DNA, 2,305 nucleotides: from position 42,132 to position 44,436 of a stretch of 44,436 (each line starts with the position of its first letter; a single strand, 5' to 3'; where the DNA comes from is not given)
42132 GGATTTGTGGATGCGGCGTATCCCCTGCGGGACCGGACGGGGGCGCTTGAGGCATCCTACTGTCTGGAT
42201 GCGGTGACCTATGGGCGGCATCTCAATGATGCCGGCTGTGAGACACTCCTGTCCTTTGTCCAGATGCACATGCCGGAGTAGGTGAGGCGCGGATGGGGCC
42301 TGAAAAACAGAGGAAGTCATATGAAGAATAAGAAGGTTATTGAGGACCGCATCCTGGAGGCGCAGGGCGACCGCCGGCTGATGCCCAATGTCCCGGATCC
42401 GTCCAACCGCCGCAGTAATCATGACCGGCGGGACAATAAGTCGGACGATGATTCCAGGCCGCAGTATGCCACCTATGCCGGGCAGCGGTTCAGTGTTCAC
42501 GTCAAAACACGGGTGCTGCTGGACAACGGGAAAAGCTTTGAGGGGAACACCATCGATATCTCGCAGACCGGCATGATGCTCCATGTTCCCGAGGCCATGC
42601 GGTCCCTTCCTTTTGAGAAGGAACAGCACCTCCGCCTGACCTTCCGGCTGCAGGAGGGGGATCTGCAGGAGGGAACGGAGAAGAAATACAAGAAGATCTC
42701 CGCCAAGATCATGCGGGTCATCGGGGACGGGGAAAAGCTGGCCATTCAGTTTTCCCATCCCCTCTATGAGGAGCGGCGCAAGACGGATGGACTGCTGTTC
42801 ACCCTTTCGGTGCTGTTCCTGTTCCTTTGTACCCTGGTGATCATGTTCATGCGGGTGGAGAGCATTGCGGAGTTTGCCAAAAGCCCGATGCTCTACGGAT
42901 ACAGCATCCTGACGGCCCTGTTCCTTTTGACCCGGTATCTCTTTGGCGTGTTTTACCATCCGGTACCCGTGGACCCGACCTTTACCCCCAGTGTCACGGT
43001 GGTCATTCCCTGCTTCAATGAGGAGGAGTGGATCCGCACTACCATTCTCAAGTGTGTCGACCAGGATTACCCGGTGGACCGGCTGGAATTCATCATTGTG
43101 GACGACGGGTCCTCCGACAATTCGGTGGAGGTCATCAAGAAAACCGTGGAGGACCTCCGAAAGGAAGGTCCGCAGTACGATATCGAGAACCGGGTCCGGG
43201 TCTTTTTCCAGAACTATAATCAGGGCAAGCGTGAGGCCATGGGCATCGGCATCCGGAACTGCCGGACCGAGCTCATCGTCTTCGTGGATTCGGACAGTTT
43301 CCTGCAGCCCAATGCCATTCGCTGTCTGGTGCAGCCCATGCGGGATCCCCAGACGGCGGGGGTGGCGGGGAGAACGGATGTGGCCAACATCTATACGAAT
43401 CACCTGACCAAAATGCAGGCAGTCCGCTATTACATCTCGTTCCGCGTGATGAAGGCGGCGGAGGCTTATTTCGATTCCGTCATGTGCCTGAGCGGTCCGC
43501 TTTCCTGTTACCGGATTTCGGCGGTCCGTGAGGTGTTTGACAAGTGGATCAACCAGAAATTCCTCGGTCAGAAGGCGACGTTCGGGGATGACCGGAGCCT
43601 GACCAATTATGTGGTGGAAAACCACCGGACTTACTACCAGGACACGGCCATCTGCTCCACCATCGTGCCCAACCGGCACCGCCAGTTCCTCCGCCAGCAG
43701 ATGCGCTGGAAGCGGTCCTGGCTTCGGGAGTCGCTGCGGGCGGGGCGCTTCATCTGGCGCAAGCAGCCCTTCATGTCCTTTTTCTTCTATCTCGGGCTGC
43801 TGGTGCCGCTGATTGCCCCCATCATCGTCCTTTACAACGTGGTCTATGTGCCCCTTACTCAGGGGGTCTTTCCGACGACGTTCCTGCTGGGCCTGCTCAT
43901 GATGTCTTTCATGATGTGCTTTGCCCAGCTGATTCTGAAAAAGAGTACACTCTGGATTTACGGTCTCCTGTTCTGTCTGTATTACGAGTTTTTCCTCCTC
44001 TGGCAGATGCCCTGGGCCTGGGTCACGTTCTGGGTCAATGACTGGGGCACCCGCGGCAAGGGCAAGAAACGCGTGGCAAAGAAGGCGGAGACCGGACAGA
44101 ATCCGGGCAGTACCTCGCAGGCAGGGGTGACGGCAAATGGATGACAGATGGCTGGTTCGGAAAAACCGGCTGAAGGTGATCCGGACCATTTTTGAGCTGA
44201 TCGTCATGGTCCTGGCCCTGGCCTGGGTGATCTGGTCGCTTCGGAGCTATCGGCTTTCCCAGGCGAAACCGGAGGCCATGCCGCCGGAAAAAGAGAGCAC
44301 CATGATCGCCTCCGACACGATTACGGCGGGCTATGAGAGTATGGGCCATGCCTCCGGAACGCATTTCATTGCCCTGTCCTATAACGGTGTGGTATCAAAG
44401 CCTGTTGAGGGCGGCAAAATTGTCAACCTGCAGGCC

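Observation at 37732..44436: Six-gene exopolysaccharide operon built around a HasA-type synthase, in an unusual gene context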

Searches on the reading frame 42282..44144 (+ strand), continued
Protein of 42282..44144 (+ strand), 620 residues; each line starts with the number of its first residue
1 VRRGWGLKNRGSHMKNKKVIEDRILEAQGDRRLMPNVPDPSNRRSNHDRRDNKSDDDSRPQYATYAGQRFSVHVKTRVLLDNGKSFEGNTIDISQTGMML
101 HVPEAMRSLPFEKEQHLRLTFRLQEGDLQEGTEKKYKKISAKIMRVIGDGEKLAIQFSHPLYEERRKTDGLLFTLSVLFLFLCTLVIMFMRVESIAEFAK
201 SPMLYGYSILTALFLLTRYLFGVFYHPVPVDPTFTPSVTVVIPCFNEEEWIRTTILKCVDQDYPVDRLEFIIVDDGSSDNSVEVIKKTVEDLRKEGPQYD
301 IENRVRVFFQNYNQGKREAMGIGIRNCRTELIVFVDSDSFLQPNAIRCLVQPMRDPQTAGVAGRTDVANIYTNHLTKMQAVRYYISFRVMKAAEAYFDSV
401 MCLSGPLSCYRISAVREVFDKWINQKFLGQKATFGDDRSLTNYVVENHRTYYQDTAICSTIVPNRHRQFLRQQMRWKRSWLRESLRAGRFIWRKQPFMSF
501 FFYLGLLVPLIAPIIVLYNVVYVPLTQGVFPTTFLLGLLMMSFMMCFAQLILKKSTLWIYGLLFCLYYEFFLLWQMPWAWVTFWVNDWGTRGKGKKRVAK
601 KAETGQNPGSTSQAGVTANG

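Call 88: fold_search(model_id=the predicted structure, library=pdb)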
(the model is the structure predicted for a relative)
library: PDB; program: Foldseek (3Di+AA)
matches with E <= 10: 1466; with E <= 0.001: 152
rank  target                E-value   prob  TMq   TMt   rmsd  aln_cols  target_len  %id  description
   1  4f9d_A                1.3e-12  1.00  0.34  0.37   4.2       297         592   20  Structure of Escherichia coli PgaB 42-655 in complex with nickel (released 2012-07-25)
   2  4f9j_A                3.2e-12  1.00  0.34  0.36   4.6       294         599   20  Structure of Escherichia coli PgaB 42-655 in complex with iron (released 2012-07-25)
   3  4u10_A                5.4e-12  1.00  0.32  0.72   3.8       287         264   20  Probing the structure and mechanism of de-N-acetylase from aggregatibacter actinomycetemcomitans (released 2015-01-14)
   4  4u10_B                7.5e-12  1.00  0.31  0.71   4.2       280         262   18  Probing the structure and mechanism of de-N-acetylase from aggregatibacter actinomycetemcomitans (released 2015-01-14)
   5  3vus_A                2.1e-11  1.00  0.34  0.78   3.7       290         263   20  Escherichia coli PgaB N-terminal domain (released 2012-11-14)
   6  6dq3_A                2.9e-11  1.00  0.32  0.82   3.4       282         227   14  Streptococcus pyogenes deacetylase PplD in complex with acetate (released 2019-05-01)
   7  3vus_B                3.1e-11  1.00  0.34  0.79   3.7       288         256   19  Escherichia coli PgaB N-terminal domain (released 2012-11-14)
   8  6dq3_B                3.9e-11  1.00  0.31  0.82   3.7       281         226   15  Streptococcus pyogenes deacetylase PplD in complex with acetate (released 2019-05-01)
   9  4wcj                  2.1e-08  1.00  0.29  0.72   4.8       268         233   13  Structure of IcaB from Ammonifex degensii (released 2014-11-12)
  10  5bu6_A                2.1e-08  1.00  0.30  0.68   6.0       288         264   17  Structure of BpsB deaceylase domain from Bordetella bronchiseptica (released 2015-07-29)
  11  4hd5                  4.7e-08  1.00  0.29  0.56   4.0       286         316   12  Crystal Structure of BC0361, a polysaccharide deacetylase from Bacillus cereus (released 2012-10-10)
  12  4v33_A                5.5e-08  1.00  0.29  0.56   4.0       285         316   13  Crystal structure of the putative polysaccharide deacetylase BA0330 from bacillus anthracis (released 2015-04-08)
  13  4b1m_A                1.8e-07  1.00  0.20  0.69   4.9       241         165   12  CARBOHYDRATE BINDING MODULE CBM66 FROM BACILLUS SUBTILIS (released 2012-12-12)
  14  4b1m_C                2.8e-07  1.00  0.20  0.73   4.5       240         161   11  CARBOHYDRATE BINDING MODULE CBM66 FROM BACILLUS SUBTILIS (released 2012-12-12)
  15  5mqr                  3.4e-07  1.00  0.20  0.12   8.3       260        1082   10  Sialidase BT_1020 (released 2017-03-22)
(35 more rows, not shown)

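Call 97: search_protein_families(library=ncbifam, proteins=[L036:459-1760:+, L007:5648-6313:+, L001:13735-14751:+, L001:14755-16458:+, L001:11814-13721:+], max_evalue=0.00001)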
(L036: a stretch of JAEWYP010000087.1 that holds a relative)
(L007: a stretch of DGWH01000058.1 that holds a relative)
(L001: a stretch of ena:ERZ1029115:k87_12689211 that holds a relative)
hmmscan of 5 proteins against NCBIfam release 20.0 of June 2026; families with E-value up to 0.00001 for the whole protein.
L036:459-1760:+ (433 aa): 10 families
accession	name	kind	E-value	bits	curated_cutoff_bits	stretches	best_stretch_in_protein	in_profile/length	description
TIGR03026.1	NDP-sugDHase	subfamily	1.4e-127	426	189.8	1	12-419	2-413/413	nucleotide sugar dehydrogenase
NF040825.1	UDPMaNacDH_Arch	equivalog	2.7e-88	296.6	750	1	13-402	3-377/418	UDP-N-acetyl-D-mannosamine dehydrogenase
NF008286.0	PRK11064.1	equivalog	1.4e-78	264.4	459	1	11-418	4-416/420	UDP-N-acetyl-D-mannosamine dehydrogenase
NF011729.0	PRK15182.1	equivalog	6.9e-73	245.8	592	1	13-370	9-361/425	Vi polysaccharide biosynthesis UDP-N-acetylglucosamine C-6 dehydrogenase TviB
NF041297.1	UDPGDh_AglM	equivalog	1.4e-57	195.5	670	1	13-365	3-358/429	UDP-glucose 6-dehydrogenase AglM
NF047673.2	TeichurnBiosyTuaD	equivalog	4.5e-45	154.6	700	1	13-403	4-391/439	UDP-glucose 6-dehydrogenase TuaD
NF011631.0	PRK15057.1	equivalog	1.3e-13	50.9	757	1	14-365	4-338/388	UDP-glucose 6-dehydrogenase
TIGR01692.1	HIBADH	equivalog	3.2e-06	26.7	291.6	0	16-52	2-39/288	3-hydroxyisobutyrate dehydrogenase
TIGR01505.1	tartro_sem_red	equivalog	5.5e-06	25.8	340.75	0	13-51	2-40/291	2-hydroxy-3-oxopropionate reductase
NF012005.0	PRK15461.1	equivalog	7.2e-06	25.4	348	0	11-141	2-108/298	sulfolactaldehyde 3-reductase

L007:5648-6313:+ (221 aa): 4 families
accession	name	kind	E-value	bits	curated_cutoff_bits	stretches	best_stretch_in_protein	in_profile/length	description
NF047884.1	UdeprDiPSep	equivalog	8.7e-13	48.6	250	1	38-180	53-180/188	undecaprenyl-diphosphatase SepP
NF008813.0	PRK11837.1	equivalog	3.8e-10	40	229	1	112-189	100-174/202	undecaprenyl-diphosphate phosphatase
NF007975.0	PRK10699.1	equivalog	1e-09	38.2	261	1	102-203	144-246/254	phosphatidylglycerophosphatase B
NF045633.1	LipidAPhtaseLpxF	equivalog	7.7e-09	35.8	400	1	43-186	71-215/217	lipid A 4'-phosphatase LpxF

L001:13735-14751:+ (338 aa): 0 families

L001:14755-16458:+ (567 aa): 9 families
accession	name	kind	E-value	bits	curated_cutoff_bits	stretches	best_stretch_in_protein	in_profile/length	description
TIGR02764.1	spore_ybaN_pdaB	equivalog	6e-39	133.8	237.4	2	355-555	3-181/191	polysaccharide deacetylase family sporulation protein PdaB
TIGR02884.1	spore_pdaA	equivalog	4.4e-27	95.3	298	2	354-564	33-221/224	delta-lactam-biosynthetic de-N-acetylase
TIGR04243.1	nodulat_NodB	equivalog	1.4e-23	83.4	240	2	359-532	3-155/197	chitooligosaccharide deacetylase NodB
NF045820.1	PgAcgDacpgdA_Strep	equivalog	5.3e-19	68.3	800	1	356-554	266-437/463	peptidoglycan-N-acetylglucosamine deacetylase PgdA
NF045821.1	PgAcgDacpgdA1_Bac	equivalog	1.2e-17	63.7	400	1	356-565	86-273/282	peptidoglycan-N-acetylglucosamine deacetylase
TIGR02873.1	spore_ylxY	hypoth_equivalog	1.6e-17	63.6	391.5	1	354-553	82-255/268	probable sporulation protein, polysaccharide deacetylase family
TIGR03006.1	pepcterm_polyde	equivalog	2.7e-12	46.4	276.2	1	372-453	35-118/272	XrtA system polysaccharide deacetylase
NF045822.1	PgAcgDacpgdA2_Bac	equivalog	1.7e-11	44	400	1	357-426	69-139/274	peptidoglycan-N-acetylglucosamine deacetylase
NF050820.1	PolSacchBiosHfsH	equivalog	5.6e-06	26.2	400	0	355-471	31-152/249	oligosaccharide deacetylase HfsH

L001:11814-13721:+ (635 aa): 3 families
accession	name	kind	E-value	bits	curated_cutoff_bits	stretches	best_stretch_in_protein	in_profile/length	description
TIGR03938.2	deacetyl_PgaB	equivalog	3.7e-12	45.3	321.9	1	94-176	24-106/621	poly-beta-1,6-N-acetyl-D-glucosamine N-deacetylase PgaB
NF011177.0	PRK14582.1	equivalog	2.2e-11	42.8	923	1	76-283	48-249/671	poly-beta-1,6-N-acetyl-D-glucosamine N-deacetylase PgaB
NF011176.0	PRK14581.1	equivalog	7.4e-09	34.3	1091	1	77-166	49-139/673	poly-beta-1,6-N-acetyl-D-glucosamine N-deacetylase PgaB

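Call 102: get_annotated_region(hit=H11, flank=700)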
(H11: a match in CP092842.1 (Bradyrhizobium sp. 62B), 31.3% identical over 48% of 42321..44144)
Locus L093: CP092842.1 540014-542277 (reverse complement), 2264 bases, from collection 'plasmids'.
description: Bradyrhizobium sp. 62B plasmid p1, complete sequence
organism: Bradyrhizobium sp. 62B (NCBI taxid 2898442)
taxonomy: Bacteria; Pseudomonadota; Alphaproteobacteria; Hyphomicrobiales; Nitrobacteraceae; Bradyrhizobium; Bradyrhizobium sp. 62B
host: -; source: Arachis hypogaea L.,cell culture,radical nodules from peanut plants; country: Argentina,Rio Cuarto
typing (MOB-suite, as given by PLSDB): mobilizable; relaxase MOBP
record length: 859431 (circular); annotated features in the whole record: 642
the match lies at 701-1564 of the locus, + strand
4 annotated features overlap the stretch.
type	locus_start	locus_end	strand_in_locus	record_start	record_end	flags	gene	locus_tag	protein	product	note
CDS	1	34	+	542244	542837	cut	-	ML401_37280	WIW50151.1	NodA family N-acyltransferase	-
CDS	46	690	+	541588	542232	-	nodB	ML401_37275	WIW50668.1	chitooligosaccharide deacetylase NodB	-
CDS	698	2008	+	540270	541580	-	nodC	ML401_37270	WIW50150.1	chitooligosaccharide synthase NodC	-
CDS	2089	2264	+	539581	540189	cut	-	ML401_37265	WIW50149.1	SAM-dependent methyltransferase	-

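Call 103: get_annotated_region(hit=H17, flank=700)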
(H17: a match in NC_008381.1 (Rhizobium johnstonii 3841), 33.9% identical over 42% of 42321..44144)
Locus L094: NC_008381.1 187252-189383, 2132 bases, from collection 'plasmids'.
description: Rhizobium johnstonii 3841 plasmid pRL10, complete sequence
organism: Rhizobium johnstonii 3841 (NCBI taxid 216596)
taxonomy: Bacteria; Pseudomonadota; Alphaproteobacteria; Hyphomicrobiales; Rhizobiaceae; Rhizobium; Rhizobium johnstonii; Rhizobium johnstonii 3841
host: -; source: -; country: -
typing (MOB-suite, as given by PLSDB): conjugative; replicon rep_cluster_841; relaxase MOBQ; mating-pair formation MPF_T
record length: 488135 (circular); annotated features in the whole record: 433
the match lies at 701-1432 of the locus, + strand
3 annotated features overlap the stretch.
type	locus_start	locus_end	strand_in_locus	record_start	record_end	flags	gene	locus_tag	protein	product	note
CDS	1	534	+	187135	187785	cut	nodB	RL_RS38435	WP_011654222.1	chitooligosaccharide deacetylase NodB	GO:0009877 - nodulation [Evidence IEA]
CDS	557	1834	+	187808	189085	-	nodC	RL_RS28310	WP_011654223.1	chitooligosaccharide synthase NodC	GO:0009877 - nodulation [Evidence IEA]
CDS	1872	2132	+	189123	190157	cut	nodI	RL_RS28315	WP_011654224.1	nodulation factor ABC transporter ATP-binding protein NodI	-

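Call 104: get_annotated_region(hit=H29, flank=700)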
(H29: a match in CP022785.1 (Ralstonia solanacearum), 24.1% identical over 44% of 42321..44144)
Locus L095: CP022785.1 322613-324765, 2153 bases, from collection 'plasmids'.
description: Ralstonia solanacearum strain SL3730 plasmid unnamed, complete sequence
organism: Ralstonia solanacearum (NCBI taxid 305)
taxonomy: Bacteria; Pseudomonadota; Betaproteobacteria; Burkholderiales; Burkholderiaceae; Ralstonia; Ralstonia solanacearum
host: -; source: Solanum tuberosum,single cell,Potato bacterial wilt; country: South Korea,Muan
typing (MOB-suite, as given by PLSDB): mobilizable; relaxase MOBP
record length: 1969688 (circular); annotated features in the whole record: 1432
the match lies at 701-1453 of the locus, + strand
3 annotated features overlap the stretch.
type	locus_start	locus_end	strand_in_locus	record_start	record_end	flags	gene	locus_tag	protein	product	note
CDS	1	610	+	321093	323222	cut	pgaB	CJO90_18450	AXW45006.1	poly-beta-1,6-N-acetyl-D-glucosamine N-deacetylase PgaB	-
CDS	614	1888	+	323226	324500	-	pgaC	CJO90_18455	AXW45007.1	poly-beta-1,6 N-acetyl-D-glucosamine synthase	-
CDS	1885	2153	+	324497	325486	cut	-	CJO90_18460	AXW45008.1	poly-beta-1,6-N-acetyl-D-glucosamine biosynthesis protein PgaD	-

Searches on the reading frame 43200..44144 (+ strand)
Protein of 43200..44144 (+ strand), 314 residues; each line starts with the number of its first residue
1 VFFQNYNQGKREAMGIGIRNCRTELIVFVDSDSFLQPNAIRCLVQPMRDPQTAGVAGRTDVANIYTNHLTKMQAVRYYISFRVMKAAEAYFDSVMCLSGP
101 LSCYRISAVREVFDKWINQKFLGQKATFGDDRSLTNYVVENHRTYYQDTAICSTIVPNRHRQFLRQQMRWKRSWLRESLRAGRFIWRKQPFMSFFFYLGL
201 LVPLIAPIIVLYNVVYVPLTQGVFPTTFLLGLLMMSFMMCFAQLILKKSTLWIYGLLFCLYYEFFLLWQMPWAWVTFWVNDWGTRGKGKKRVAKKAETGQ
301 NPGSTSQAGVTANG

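Call 96: search_solved_structures(query=window:43200-44144:+, max_evalue=1e-10, show_alignments=5)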
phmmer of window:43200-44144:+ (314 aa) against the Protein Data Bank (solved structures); distinct sequences matched with E-value up to 1e-10: 5.
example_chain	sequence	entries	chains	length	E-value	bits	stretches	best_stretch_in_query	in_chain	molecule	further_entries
7sp7_A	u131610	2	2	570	1e-33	120.3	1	7-290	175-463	Hyaluronan synthase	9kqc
8snc_A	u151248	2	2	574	1e-33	120.3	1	7-290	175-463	Hyaluronan synthase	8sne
7sp6_A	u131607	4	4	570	5.8e-33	117.8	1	7-290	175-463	Hyaluronan synthase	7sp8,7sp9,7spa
8snd_A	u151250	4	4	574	5.9e-33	117.8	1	7-290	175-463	Hyaluronan synthase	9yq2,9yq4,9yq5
8smm_A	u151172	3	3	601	4.7e-29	105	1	9-289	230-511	Hyaluronan synthase 1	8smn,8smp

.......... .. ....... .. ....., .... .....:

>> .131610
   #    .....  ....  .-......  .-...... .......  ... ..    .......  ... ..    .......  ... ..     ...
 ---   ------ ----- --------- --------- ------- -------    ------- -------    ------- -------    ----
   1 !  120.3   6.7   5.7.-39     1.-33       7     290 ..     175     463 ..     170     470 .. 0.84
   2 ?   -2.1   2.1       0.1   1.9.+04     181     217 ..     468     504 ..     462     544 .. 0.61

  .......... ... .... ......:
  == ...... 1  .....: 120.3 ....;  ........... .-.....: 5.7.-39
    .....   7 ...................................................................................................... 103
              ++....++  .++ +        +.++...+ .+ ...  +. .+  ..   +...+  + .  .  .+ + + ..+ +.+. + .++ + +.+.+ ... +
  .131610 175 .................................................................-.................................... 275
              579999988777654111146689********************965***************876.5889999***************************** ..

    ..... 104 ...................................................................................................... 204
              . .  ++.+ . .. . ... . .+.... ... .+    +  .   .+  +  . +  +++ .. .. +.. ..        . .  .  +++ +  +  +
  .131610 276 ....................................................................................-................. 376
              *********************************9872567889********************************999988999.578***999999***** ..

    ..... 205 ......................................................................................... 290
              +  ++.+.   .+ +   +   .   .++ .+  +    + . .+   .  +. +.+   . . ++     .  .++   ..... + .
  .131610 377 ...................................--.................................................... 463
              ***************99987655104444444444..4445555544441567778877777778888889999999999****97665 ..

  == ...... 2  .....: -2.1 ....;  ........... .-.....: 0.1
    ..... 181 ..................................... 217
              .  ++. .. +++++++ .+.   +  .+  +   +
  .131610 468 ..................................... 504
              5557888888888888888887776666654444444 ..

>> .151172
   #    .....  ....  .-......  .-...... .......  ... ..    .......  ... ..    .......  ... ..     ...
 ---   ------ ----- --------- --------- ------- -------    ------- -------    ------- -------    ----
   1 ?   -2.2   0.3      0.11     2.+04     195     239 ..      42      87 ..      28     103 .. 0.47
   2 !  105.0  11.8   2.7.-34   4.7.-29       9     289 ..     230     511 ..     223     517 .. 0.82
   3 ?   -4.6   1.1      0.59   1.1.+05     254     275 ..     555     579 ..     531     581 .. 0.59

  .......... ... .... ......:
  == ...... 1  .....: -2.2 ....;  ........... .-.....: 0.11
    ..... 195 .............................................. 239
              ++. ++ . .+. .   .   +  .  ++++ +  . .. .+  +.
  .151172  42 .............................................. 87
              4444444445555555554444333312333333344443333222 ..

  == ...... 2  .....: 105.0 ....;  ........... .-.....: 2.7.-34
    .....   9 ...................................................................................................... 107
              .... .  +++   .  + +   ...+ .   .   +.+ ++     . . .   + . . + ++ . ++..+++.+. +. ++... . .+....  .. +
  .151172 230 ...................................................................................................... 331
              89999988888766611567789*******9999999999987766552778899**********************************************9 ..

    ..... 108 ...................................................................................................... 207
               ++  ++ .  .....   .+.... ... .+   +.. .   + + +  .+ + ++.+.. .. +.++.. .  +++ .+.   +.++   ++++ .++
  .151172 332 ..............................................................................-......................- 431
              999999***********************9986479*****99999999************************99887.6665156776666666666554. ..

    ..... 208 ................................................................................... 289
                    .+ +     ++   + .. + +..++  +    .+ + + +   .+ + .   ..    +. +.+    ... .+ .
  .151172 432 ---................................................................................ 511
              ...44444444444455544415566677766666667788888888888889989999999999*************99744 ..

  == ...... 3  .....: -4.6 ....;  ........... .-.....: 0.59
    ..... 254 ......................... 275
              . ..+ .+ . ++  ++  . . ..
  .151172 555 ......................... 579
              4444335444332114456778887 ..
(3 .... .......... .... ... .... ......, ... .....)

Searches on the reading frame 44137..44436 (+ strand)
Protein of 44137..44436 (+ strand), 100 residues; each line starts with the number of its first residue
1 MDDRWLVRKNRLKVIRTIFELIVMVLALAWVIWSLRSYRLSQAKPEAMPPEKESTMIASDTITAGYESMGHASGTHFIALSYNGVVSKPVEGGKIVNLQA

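Call 7: search_protein_families(library=ncbifam, proteins=[window:44137-44436:+], max_evalue=0.01)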
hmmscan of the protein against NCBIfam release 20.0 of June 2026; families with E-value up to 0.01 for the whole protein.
window:44137-44436:+ (100 aa): 1 family
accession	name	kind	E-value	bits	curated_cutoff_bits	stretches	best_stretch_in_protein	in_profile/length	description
NF002126.0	PRK00964.1-4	subfamily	0.0014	18.2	161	1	62-97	75-107/186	tetrahydromethanopterin S-methyltransferase subunit A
